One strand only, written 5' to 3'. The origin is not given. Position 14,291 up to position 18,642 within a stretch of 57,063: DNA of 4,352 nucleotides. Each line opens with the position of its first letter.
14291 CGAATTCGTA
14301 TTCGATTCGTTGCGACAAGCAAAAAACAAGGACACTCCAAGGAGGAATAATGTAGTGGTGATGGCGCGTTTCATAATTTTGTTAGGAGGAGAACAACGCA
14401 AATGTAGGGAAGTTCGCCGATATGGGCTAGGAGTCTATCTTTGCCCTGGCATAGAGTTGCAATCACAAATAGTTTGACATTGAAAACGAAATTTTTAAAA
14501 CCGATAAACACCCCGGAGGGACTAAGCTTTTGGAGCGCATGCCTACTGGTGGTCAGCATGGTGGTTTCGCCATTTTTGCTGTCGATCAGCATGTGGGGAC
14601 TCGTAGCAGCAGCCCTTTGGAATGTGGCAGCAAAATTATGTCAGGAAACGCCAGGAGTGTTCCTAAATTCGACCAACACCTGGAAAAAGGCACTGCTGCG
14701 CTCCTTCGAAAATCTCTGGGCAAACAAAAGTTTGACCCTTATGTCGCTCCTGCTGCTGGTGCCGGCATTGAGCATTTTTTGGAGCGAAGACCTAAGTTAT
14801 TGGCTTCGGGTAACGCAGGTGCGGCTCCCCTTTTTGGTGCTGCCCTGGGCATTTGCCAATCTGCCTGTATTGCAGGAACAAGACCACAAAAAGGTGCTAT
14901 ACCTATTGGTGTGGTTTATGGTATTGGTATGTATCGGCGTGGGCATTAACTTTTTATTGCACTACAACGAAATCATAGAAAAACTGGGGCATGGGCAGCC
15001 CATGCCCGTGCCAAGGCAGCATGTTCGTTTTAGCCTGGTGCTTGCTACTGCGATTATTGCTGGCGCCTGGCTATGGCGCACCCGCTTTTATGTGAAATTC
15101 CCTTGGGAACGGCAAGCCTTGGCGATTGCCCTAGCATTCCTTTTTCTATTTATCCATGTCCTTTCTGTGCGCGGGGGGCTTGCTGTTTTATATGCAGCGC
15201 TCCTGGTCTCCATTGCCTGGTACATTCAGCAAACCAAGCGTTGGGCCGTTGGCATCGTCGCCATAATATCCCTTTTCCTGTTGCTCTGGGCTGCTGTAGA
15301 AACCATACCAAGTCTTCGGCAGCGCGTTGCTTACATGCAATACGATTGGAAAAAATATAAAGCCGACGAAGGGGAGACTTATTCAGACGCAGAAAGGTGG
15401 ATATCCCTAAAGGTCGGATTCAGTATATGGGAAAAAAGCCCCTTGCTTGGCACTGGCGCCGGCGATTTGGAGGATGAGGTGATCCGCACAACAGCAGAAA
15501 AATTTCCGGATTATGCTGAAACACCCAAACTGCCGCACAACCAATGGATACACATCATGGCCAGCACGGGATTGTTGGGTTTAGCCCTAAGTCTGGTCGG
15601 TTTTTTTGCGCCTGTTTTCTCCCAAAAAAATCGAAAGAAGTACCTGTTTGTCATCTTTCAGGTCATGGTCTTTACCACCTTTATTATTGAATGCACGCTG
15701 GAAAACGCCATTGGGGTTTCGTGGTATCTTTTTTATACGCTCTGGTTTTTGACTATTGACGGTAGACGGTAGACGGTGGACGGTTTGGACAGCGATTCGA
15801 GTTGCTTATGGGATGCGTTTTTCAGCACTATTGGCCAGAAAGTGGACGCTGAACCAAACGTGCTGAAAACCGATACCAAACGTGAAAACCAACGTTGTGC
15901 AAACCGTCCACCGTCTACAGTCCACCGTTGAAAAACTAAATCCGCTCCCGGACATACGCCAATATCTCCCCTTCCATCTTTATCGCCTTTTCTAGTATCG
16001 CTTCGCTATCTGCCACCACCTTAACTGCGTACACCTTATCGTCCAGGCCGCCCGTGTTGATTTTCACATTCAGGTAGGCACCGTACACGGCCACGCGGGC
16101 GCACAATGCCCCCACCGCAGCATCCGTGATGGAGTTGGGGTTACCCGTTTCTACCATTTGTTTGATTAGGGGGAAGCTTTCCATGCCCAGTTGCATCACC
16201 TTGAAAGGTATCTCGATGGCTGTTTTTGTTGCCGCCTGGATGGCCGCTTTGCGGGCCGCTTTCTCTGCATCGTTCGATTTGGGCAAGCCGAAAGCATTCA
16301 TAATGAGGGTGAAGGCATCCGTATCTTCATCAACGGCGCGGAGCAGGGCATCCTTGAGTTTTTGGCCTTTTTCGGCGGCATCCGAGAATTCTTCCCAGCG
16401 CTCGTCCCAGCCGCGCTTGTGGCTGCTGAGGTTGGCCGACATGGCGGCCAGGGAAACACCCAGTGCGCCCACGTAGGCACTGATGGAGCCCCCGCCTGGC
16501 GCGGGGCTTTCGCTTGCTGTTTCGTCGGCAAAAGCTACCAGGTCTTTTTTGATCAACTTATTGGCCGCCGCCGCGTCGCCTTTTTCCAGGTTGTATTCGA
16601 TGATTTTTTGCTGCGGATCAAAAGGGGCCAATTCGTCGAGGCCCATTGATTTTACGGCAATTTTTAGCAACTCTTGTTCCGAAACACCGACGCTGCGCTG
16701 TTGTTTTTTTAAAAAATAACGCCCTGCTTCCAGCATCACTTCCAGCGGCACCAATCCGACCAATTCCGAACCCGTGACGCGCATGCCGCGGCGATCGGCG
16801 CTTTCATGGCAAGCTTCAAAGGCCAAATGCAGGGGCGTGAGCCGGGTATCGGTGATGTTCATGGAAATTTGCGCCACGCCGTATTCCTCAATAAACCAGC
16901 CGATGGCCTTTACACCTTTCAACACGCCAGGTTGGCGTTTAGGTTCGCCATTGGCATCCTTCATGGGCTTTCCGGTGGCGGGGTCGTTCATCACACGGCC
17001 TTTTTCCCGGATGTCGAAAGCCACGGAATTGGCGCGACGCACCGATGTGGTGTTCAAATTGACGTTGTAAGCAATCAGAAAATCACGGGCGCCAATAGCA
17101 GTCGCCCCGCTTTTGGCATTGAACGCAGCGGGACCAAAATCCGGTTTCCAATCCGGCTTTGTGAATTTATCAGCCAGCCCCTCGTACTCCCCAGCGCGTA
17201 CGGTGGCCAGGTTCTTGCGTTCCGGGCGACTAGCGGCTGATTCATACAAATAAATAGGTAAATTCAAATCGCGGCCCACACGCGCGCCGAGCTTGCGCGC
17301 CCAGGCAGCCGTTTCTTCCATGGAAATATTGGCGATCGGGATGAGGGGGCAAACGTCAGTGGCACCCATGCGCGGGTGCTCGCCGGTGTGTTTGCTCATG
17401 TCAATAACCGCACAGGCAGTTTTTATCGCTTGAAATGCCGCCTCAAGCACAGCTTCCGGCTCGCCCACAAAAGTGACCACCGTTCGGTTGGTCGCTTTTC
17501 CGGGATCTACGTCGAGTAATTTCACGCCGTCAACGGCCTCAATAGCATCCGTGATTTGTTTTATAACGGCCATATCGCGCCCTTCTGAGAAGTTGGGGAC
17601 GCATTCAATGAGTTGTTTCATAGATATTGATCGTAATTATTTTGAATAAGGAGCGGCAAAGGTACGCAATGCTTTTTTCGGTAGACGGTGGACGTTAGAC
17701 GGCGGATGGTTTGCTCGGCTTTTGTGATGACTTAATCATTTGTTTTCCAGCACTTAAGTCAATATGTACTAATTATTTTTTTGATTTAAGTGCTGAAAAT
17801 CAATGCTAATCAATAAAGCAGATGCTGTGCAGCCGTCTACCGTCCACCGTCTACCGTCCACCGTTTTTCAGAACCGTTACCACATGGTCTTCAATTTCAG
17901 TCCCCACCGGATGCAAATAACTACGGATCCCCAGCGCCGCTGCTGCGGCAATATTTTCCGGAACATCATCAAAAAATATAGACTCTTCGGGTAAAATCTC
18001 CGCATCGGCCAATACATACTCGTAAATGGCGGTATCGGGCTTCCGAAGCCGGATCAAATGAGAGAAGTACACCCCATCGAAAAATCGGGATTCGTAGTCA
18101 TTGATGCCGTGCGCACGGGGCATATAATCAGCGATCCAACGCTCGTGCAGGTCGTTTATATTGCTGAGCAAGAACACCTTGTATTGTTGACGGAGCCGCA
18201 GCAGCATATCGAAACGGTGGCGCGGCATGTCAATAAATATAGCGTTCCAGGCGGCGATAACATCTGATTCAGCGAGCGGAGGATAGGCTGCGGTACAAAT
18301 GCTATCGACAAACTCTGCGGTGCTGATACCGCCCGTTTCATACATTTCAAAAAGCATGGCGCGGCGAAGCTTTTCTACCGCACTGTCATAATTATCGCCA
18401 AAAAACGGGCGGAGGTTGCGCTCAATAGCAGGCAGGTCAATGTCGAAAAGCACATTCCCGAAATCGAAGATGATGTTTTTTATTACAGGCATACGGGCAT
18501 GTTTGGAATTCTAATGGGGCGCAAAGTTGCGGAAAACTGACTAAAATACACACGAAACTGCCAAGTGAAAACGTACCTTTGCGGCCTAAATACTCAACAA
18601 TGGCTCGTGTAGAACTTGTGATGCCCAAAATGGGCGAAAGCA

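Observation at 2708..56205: Window-scale pattern: about 16 of ~40 intergenic spacers hold palindromic elements, most with arms made of 7-8-nt tandem repeats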

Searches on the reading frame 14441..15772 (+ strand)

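Call 21: search_protein_families(library=pfam, proteins=[window:14441-15772:+])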
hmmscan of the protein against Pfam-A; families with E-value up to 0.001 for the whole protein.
window:14441-15772:+ (443 aa): 1 family
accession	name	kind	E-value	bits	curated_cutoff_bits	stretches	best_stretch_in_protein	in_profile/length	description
PF04932.20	Wzy_C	-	1.5e-17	64.2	31.7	1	230-383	2-147/149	O-Antigen ligase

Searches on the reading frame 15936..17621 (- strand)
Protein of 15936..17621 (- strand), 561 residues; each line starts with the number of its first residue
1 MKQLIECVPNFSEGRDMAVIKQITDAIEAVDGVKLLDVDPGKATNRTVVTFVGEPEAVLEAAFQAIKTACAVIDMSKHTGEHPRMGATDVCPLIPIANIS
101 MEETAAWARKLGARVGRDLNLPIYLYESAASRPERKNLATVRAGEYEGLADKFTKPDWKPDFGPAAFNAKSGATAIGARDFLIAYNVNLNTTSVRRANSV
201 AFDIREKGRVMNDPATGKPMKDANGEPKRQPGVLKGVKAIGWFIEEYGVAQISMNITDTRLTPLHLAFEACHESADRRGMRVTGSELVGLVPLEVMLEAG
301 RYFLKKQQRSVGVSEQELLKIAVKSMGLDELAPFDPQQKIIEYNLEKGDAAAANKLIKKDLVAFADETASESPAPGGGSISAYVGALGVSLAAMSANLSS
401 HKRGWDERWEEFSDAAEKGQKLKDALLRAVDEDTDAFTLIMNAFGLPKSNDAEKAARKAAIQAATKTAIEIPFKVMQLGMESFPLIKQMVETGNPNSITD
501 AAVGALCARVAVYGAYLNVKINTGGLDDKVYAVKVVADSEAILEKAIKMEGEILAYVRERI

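Call 21: search_protein_families(library=pfam, proteins=[window:15936-17621:-])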
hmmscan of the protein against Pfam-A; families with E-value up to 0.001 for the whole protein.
window:15936-17621:- (561 aa): 3 families
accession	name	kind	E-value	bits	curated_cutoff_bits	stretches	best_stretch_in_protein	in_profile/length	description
PF07837.17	FTCD_N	-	1.8e-74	249.7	27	1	4-179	1-176/176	Formiminotransferase domain, N-terminal subdomain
PF04961.17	FTCD_C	-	2.9e-61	206.8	24.5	1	363-537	4-178/182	Formiminotransferase-cyclodeaminase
PF02971.19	FTCD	-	8.7e-61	204.5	24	1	181-343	1-145/145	Formiminotransferase domain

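Call 30: find_homologous_proteins(query=window:15936-17621:-, max_evalue=1e-100)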
Query window:15936-17621:- (561 aa): 8000 proteins with E <= 1e-100 among 8000 candidates; the best 120 are listed.
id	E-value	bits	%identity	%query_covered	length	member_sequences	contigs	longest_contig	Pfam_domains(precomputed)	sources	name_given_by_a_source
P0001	0.0e+0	1237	100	100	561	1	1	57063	PF02971.20,PF07837.18,PF04961.18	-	-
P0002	0.0e+0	1233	100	100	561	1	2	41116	PF02971.20,PF07837.18,PF04961.18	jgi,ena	-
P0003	0.0e+0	1229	99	100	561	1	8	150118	PF02971.20,PF07837.18,PF04961.18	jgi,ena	-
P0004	0.0e+0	1228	99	100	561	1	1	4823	PF02971.20,PF07837.18,PF04961.18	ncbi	-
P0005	0.0e+0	1227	99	100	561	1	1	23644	PF02971.20,PF07837.18,PF04961.18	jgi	-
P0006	0.0e+0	1197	100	97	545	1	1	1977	PF02971.20,PF07837.18,PF04961.18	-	-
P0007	0.0e+0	1190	99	97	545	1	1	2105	PF02971.20,PF07837.18,PF04961.18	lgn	-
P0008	0.0e+0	1183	98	97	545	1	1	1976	PF02971.20,PF07837.18,PF04961.18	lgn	-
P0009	0.0e+0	1171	94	100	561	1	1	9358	PF02971.20,PF07837.18,PF04961.18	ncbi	-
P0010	0.0e+0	1157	93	100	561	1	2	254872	PF02971.20,PF07837.18,PF04961.18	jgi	jgi:glutamate formiminotransferase / formiminotetrahydrofolate cyclodeaminase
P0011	0.0e+0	1156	92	100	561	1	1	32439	PF02971.20,PF07837.18,PF04961.18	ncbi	-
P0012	0.0e+0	1085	86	100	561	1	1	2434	PF02971.20,PF07837.18,PF04961.18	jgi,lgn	jgi:glutamate formiminotransferase/formiminotetrahydrofolate cyclodeaminase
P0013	0.0e+0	1075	86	100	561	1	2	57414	PF02971.20,PF07837.18,PF04961.18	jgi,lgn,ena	jgi:glutamate formiminotransferase/formiminotetrahydrofolate cyclodeaminase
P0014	0.0e+0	1064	86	100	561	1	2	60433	PF02971.20,PF07837.18,PF04961.18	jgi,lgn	jgi:glutamate formiminotransferase/formiminotetrahydrofolate cyclodeaminase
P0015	0.0e+0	1061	85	100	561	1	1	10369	PF02971.20,PF07837.18,PF04961.18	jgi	jgi:glutamate formiminotransferase / formiminotetrahydrofolate cyclodeaminase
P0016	0.0e+0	1055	84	100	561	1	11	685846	PF02971.20,PF07837.18,PF04961.18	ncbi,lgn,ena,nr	ncbi:MAG: glutamate formimidoyltransferase [Saprospiraceae bacterium]|nr:glutamate formimidoyltransf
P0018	0.0e+0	1052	85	100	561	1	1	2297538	PF02971.20,PF07837.18,PF04961.18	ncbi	-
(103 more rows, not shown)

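Call 31: find_encoding_contigs(protein=P0003, flank=10000, max_places=4)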
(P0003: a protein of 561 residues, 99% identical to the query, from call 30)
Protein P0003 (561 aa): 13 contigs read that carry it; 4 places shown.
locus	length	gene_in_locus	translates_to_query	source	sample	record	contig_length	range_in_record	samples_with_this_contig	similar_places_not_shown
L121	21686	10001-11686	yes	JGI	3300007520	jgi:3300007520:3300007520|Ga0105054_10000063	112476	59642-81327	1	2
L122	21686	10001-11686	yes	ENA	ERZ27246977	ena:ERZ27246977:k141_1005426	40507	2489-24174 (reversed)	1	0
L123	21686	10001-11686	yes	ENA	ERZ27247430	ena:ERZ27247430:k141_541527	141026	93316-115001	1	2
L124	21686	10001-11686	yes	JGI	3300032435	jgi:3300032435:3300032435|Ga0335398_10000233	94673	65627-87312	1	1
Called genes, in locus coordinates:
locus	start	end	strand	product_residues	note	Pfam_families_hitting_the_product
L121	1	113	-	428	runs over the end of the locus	PF00464:SHMT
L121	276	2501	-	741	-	PF07715:Plug, PF00593:TonB_dep_Rec_b-barrel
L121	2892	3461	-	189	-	-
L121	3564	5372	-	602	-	PF00501:AMP-binding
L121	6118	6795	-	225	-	PF00005:ABC_tran, PF13304:AAA_21 (weak)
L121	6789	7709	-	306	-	-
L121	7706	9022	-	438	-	PF00364:Biotin_lipoyl, PF02817:E3_binding, PF00198:2-oxoacid_dh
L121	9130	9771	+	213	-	PF00702:Hydrolase, PF13419:HAD_2 (weak)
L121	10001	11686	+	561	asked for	PF07837:FTCD_N, PF02971:FTCD, PF04961:FTCD_C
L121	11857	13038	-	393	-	PF04932:Wzy_C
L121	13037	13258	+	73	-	-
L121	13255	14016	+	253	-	PF01209:Ubie_methyltran (weak), PF08003:Methyltransf_9 (weak), PF13489:Methyltransf_23 (weak), PF13847:Methyltransf_31, PF08241:Methyltransf_11 (weak), PF08242:Methyltransf_12, PF13649:Methyltransf_25 (weak)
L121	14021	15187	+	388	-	PF02163:Peptidase_M50, PF00571:CBS (faint)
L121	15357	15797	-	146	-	PF02367:TsaE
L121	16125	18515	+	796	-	PF08245:Mur_ligase_M, PF01168:Ala_racemase_N, PF00842:Ala_racemase_C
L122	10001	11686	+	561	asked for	PF07837:FTCD_N, PF02971:FTCD, PF04961:FTCD_C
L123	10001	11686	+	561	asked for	PF07837:FTCD_N, PF02971:FTCD, PF04961:FTCD_C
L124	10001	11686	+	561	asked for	PF07837:FTCD_N, PF02971:FTCD, PF04961:FTCD_C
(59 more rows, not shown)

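Call 32: find_encoding_contigs(protein=P0010, flank=10000, max_places=2)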
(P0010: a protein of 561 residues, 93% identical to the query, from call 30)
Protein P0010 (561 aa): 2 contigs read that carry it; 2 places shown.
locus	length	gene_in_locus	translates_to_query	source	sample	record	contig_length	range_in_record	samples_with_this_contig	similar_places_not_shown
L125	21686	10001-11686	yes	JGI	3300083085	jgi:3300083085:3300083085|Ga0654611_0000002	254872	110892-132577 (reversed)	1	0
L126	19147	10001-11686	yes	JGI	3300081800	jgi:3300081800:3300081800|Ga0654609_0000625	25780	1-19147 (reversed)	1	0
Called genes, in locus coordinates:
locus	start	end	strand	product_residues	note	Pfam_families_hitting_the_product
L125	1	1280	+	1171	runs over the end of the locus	PF06283:ThuA, PF07995:GSDH, PF00801:PKD, PF18911:PKD_4, PF00034:Cytochrom_C (faint), PF03422:CBM_6 (weak)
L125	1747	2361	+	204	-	-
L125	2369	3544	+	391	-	PF00144:Beta-lactamase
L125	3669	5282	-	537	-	PF03321:GH3, PF23571:GH3_M, PF23572:GH3_C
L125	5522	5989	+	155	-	PF08570:DUF1761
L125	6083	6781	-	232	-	PF00005:ABC_tran, PF13304:AAA_21 (weak)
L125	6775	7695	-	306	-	-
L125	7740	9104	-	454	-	PF00364:Biotin_lipoyl, PF02817:E3_binding, PF00198:2-oxoacid_dh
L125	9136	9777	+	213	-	PF00702:Hydrolase, PF13419:HAD_2 (weak)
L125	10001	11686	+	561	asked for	PF07837:FTCD_N, PF02971:FTCD, PF04961:FTCD_C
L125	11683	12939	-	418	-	PF00438:S-AdoMet_synt_N, PF02772:S-AdoMet_synt_M, PF02773:S-AdoMet_synt_C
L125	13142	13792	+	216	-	PF12766:Pyridox_oxase_2, PF01243:PNPOx_N, PF10590:PNP_phzG_C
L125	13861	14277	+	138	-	PF03652:RuvX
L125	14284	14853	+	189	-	PF01327:Pep_deformylase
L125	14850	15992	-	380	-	PF04055:Radical_SAM, PF19288:CofH_C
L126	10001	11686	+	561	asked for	PF07837:FTCD_N, PF02971:FTCD, PF04961:FTCD_C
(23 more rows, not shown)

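Call 33: find_encoding_contigs(protein=P0011, flank=10000, max_places=2)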
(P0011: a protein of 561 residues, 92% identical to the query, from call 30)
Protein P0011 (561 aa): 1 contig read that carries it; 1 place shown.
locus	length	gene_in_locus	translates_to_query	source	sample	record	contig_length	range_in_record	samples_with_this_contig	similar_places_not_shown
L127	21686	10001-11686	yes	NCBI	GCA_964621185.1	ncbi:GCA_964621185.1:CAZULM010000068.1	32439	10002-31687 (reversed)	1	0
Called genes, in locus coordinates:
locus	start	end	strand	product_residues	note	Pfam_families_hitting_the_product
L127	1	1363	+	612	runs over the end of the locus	PF13688:Reprolysin_5, PF13582:Reprolysin_3 (weak), PF18962:Por_Secre_tail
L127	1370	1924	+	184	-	-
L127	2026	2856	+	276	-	PF12833:HTH_18, PF00165:HTH_AraC (weak)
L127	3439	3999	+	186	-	PF02525:Flavodoxin_2, PF03358:FMN_red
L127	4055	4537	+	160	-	PF00106:adh_short, PF08659:KR, PF13561:adh_short_C2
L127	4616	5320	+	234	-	PF02230:Abhydrolase_2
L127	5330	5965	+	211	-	PF03458:Gly_transporter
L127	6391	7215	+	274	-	PF02900:LigB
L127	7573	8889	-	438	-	PF00364:Biotin_lipoyl, PF02817:E3_binding, PF00198:2-oxoacid_dh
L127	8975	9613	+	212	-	PF00702:Hydrolase, PF13419:HAD_2 (weak)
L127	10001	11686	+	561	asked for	PF07837:FTCD_N, PF02971:FTCD, PF04961:FTCD_C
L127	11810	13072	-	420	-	PF00438:S-AdoMet_synt_N, PF02772:S-AdoMet_synt_M, PF02773:S-AdoMet_synt_C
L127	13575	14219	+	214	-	PF12766:Pyridox_oxase_2, PF01243:PNPOx_N, PF10590:PNP_phzG_C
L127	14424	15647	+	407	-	PF12704:MacB_PCD, PF02687:FtsX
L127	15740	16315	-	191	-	PF01467:CTP_transf_like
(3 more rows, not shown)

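Call 52: find_encoding_contigs(protein=P0013, flank=10000, max_places=1)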
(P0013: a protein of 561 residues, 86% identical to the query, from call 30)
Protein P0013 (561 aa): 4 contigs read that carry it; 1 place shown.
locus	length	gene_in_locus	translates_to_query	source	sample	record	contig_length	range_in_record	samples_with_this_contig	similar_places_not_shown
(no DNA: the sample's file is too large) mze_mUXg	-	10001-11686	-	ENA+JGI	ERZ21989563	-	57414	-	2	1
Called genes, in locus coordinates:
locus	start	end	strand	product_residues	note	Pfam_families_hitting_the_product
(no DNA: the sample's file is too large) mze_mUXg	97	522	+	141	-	-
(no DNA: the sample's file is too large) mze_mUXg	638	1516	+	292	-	PF00698:Acyl_transf_1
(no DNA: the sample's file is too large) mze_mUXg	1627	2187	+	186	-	PF02622:DUF179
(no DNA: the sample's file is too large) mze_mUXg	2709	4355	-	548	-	PF07690:MFS_1, PF00854:PTR2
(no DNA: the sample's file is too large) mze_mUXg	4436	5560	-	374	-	PF03934:T2SSK (faint), PF12836:HHH_3, PF14579:HHH_6 (faint), PF12836:HHH_3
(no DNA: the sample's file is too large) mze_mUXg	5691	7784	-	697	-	PF13567:DUF4131, PF03772:Competence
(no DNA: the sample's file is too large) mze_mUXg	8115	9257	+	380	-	PF04055:Radical_SAM, PF19288:CofH_C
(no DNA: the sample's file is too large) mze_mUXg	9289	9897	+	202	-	PF05685:Uma2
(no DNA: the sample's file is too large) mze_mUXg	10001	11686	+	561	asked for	PF07837:FTCD_N, PF02971:FTCD, PF04961:FTCD_C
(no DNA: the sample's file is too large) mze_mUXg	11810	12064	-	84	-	-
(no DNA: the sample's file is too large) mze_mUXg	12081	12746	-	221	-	PF01026:TatD_DNase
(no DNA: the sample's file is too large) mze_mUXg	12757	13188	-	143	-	PF01220:DHquinase_II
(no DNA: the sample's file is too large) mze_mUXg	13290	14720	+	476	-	-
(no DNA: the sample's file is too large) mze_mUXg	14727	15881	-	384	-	PF00691:OmpA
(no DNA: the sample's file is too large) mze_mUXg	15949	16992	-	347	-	PF12569:NatA_aux_su (faint), PF13174:TPR_6 (faint), PF13428:TPR_14 (faint), PF24575:TPR_Slam (faint), PF25063:ARM_TT21_C (faint), PF14559:TPR_19, PF13432:TPR_16 (weak), PF23914:TPR_CcmH_CycH (weak), +12 more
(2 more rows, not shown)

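Call 53: find_encoding_contigs(protein=P0016, flank=10000, max_places=1)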
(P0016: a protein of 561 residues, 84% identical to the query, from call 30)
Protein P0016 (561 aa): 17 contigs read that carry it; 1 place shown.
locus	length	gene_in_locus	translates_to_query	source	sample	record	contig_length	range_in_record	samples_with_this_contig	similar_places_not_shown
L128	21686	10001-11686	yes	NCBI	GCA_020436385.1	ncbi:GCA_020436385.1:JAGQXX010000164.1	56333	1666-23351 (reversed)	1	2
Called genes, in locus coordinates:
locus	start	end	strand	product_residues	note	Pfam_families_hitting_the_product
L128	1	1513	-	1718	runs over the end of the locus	PF20248:DUF6603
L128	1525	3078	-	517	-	PF01764:Lipase_3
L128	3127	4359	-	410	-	-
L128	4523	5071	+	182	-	-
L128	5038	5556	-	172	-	-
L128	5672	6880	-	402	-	PF00071:Ras (faint), PF03193:RsgA_GTPase (faint), PF13167:GTP-bdg_N, PF00350:Dynamin_N (faint), PF16360:GTP-bdg_M, PF00025:Arf (weak), PF01926:MMR_HSR1, PF02421:FeoB_N (weak), +1 more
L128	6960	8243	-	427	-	PF01554:MatE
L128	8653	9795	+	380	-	PF04055:Radical_SAM, PF19288:CofH_C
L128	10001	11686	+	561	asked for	PF07837:FTCD_N, PF02971:FTCD, PF04961:FTCD_C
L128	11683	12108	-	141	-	PF01220:DHquinase_II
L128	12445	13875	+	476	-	-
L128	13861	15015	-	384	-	PF00691:OmpA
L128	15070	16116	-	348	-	PF28559:TPR_SusR (faint), PF21033:RMD1-3 (faint), PF01239:PPTA (faint), PF25063:ARM_TT21_C (weak), PF13432:TPR_16 (weak), PF25062:ARM_TT21_N (weak), PF13432:TPR_16 (weak), PF23914:TPR_CcmH_CycH (weak), +17 more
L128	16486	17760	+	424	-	PF14064:HmuY (faint), PF18962:Por_Secre_tail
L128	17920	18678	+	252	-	PF00561:Abhydrolase_1, PF00975:Thioesterase (weak), PF07819:PGAP1 (faint), PF12146:Hydrolase_4, PF12697:Abhydrolase_6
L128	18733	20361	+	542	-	PF00595:PDZ, PF13180:PDZ_2, PF17820:PDZ_6, PF03572:Peptidase_S41, PF28547:CHD_PDZ-protease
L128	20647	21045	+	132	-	-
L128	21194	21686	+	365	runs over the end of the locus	PF00953:Glycos_transf_4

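Call 54: find_encoding_contigs(protein=P0018, flank=10000, max_places=1)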
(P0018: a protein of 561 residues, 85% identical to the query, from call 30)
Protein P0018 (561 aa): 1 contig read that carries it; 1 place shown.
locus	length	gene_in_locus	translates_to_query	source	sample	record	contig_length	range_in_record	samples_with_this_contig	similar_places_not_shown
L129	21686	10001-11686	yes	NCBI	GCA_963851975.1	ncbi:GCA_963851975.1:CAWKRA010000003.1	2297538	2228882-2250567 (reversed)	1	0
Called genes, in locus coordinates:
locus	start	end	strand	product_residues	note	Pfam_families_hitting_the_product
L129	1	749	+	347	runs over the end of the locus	PF13174:TPR_6 (faint), PF25060:ARM_TT21_2nd (faint), PF12569:NatA_aux_su (faint), PF21033:RMD1-3 (faint), PF24575:TPR_Slam (faint), PF13432:TPR_16 (weak), PF23914:TPR_CcmH_CycH (weak), PF13432:TPR_16 (weak), +12 more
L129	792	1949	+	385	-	PF00691:OmpA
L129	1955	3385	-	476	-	-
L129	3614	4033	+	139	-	PF01220:DHquinase_II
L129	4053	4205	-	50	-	-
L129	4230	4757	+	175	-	PF01026:TatD_DNase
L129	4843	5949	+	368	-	-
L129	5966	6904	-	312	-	PF13167:GTP-bdg_N, PF16360:GTP-bdg_M, PF03193:RsgA_GTPase (faint), PF00025:Arf (weak), PF00009:GTP_EFTU (faint), PF00350:Dynamin_N (faint), PF01926:MMR_HSR1, PF02421:FeoB_N (weak)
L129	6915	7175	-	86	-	PF13167:GTP-bdg_N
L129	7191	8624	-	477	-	PF01554:MatE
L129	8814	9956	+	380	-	PF04055:Radical_SAM, PF19288:CofH_C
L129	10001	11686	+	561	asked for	PF07837:FTCD_N, PF02971:FTCD, PF04961:FTCD_C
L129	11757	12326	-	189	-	PF23562:AMP-binding_C_3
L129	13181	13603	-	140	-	PF00501:AMP-binding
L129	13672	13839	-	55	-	-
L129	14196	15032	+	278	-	PF07719:TPR_2 (faint), PF13181:TPR_8 (faint), PF13371:TPR_9 (faint), PF13414:TPR_11 (faint), PF14559:TPR_19 (faint), PF00515:TPR_1 (weak), PF13432:TPR_16 (weak)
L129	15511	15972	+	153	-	-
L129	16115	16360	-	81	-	-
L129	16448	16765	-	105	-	-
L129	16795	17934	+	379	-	PF04932:Wzy_C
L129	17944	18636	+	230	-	PF02517:Rce1-like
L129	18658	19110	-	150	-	PF07681:DoxX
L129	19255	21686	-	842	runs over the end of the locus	PF00912:Transgly, PF00905:Transpeptidase (weak), PF06832:BiPBP_C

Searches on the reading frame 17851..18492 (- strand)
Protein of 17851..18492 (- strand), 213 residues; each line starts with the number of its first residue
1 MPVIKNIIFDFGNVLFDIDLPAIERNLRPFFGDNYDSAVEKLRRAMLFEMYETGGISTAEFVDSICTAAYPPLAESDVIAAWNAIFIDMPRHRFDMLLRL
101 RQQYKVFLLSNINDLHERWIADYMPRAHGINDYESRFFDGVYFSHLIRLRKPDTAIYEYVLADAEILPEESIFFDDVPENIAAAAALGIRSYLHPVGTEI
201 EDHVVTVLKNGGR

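Call 21: search_protein_families(library=pfam, proteins=[window:17851-18492:-])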
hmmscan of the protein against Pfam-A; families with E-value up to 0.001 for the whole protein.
window:17851-18492:- (213 aa): 2 families
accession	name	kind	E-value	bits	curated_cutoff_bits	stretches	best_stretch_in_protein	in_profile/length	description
PF00702.32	Hydrolase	-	4e-09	37.6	26.4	1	4-188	1-191/191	haloacid dehalogenase-like hydrolase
PF13419.12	HAD_2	-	1.1e-06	29.4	23.8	1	135-191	119-175/178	Haloacid dehalogenase-like hydrolase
